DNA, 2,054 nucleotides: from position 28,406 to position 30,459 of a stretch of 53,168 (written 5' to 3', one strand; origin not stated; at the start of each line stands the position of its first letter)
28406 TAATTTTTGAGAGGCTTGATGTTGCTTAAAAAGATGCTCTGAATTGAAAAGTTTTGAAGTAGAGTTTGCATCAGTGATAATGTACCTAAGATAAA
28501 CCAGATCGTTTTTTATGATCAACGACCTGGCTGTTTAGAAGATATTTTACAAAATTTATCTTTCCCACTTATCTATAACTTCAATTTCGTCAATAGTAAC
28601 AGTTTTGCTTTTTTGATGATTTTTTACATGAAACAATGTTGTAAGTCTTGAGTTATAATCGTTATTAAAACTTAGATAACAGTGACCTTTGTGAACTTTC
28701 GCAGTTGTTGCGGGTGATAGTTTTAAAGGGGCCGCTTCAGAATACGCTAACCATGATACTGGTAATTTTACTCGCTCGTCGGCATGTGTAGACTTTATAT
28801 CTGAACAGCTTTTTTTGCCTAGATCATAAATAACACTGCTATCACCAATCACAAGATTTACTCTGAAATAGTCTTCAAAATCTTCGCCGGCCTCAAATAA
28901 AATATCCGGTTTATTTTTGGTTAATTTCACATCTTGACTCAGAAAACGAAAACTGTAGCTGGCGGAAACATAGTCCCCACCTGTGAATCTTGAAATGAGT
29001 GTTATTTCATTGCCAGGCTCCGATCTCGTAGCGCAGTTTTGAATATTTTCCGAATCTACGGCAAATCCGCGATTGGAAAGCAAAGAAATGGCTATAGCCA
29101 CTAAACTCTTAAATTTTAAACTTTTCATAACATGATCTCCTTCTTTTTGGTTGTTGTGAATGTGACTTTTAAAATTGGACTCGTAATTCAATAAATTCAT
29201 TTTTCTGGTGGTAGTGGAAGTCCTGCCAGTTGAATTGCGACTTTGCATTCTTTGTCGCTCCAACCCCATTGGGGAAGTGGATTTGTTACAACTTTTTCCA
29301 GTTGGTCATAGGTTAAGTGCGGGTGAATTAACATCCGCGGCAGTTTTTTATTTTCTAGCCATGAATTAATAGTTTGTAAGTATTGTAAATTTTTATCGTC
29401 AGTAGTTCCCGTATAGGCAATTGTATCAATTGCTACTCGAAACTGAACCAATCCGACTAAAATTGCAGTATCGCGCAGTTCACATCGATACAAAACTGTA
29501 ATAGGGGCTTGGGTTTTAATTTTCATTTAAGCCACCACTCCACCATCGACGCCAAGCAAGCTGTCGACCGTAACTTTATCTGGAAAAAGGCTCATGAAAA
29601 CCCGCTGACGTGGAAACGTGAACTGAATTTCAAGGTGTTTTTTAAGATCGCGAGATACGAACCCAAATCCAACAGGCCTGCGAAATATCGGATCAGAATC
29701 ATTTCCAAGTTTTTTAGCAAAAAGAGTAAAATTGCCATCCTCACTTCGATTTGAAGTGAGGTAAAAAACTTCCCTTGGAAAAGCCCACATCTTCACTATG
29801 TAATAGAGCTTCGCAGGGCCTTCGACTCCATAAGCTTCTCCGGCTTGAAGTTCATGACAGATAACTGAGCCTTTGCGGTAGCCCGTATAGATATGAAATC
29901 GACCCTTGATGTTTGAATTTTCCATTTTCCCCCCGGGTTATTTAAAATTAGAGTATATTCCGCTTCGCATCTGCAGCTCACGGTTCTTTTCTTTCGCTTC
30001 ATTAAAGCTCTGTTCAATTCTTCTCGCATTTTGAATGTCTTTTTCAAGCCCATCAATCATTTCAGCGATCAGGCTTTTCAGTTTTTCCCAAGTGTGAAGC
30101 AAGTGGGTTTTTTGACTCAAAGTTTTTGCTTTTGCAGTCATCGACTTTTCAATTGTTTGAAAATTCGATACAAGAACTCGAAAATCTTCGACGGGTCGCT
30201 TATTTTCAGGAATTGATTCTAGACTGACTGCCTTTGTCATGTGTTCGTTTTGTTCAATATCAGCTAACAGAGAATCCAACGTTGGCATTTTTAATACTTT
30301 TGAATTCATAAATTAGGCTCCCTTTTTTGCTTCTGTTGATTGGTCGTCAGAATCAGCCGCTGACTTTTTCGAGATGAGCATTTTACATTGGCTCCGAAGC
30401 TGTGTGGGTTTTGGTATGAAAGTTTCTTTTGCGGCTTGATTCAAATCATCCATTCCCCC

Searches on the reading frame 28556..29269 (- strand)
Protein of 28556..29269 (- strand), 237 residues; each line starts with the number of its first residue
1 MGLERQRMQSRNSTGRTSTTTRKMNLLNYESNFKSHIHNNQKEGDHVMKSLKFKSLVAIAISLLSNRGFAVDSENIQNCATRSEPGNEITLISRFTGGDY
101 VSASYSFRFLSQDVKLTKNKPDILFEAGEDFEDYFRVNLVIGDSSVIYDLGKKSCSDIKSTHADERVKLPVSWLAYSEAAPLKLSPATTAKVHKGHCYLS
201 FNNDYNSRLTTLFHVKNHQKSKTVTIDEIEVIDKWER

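Call 7: search_protein_families(library=pfam, proteins=[window:28556-29269:-], max_evalue=0.01)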
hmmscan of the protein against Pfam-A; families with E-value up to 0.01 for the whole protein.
window:28556-29269:- (237 aa): 0 families

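Call 21: search_protein_families(library=ncbifam, proteins=[window:28556-29269:-], max_evalue=1)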
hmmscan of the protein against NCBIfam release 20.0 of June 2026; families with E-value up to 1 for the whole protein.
window:28556-29269:- (237 aa): 1 family
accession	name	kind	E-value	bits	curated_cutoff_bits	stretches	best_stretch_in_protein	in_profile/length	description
TIGR03036.1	trp_2_3_diox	equivalog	0.028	13.8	390.7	1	7-82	99-176/264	tryptophan 2,3-dioxygenase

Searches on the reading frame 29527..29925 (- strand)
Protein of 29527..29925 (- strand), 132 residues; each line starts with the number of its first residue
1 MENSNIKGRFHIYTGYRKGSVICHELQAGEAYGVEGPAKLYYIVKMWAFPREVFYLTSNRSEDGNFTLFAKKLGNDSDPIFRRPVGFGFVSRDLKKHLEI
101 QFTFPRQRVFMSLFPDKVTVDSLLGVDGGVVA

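Call 7: search_protein_families(library=pfam, proteins=[window:29527-29925:-], max_evalue=0.01)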
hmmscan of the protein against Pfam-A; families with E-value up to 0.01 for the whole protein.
window:29527-29925:- (132 aa): 0 families

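Call 21: search_protein_families(library=ncbifam, proteins=[window:29527-29925:-], max_evalue=1)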
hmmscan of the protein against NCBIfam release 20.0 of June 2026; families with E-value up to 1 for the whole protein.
window:29527-29925:- (132 aa): 0 families

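Call 96: search_solved_structures(query=A10, max_evalue=10)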
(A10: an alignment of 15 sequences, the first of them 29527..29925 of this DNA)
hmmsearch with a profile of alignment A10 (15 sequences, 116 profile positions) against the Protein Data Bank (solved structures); distinct sequences matched with E-value up to 10: 2.
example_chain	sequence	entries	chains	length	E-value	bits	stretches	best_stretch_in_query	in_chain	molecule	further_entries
9n2z_A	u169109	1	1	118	0.5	13.8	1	7-57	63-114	LM2363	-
1i17_A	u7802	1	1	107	1.1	12.7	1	19-53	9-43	PRION-LIKE PROTEIN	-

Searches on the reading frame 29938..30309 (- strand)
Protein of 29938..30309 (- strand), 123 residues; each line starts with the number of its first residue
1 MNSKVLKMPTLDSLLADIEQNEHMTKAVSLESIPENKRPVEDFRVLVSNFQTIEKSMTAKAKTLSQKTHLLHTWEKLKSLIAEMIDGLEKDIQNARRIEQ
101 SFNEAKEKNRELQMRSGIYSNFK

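Call 7: search_protein_families(library=pfam, proteins=[window:29938-30309:-], max_evalue=0.01)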
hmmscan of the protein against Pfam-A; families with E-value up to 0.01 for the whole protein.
window:29938-30309:- (123 aa): 0 families

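Call 21: search_protein_families(library=ncbifam, proteins=[window:29938-30309:-], max_evalue=1)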
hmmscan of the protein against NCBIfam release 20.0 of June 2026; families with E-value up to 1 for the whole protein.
window:29938-30309:- (123 aa): 4 families
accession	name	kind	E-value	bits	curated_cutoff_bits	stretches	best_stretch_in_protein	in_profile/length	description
TIGR04197.1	T7SS_SACOL2603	subfamily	0.0052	17.3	26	1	47-104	19-76/85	TIGR04197 family type VII secretion effector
NF003034.1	PRK03918.1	equivalog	0.0099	13.9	700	1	11-121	257-366/878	DNA double-strand break repair ATPase Rad50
TIGR04211.1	SH3_and_anchor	equivalog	0.072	12.7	65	1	36-114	61-139/198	TIGR04211 family SH3 domain-containing protein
NF041291.1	StbC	equivalog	0.1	12.9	100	1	55-113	20-80/122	plasmid stabilization protein StbC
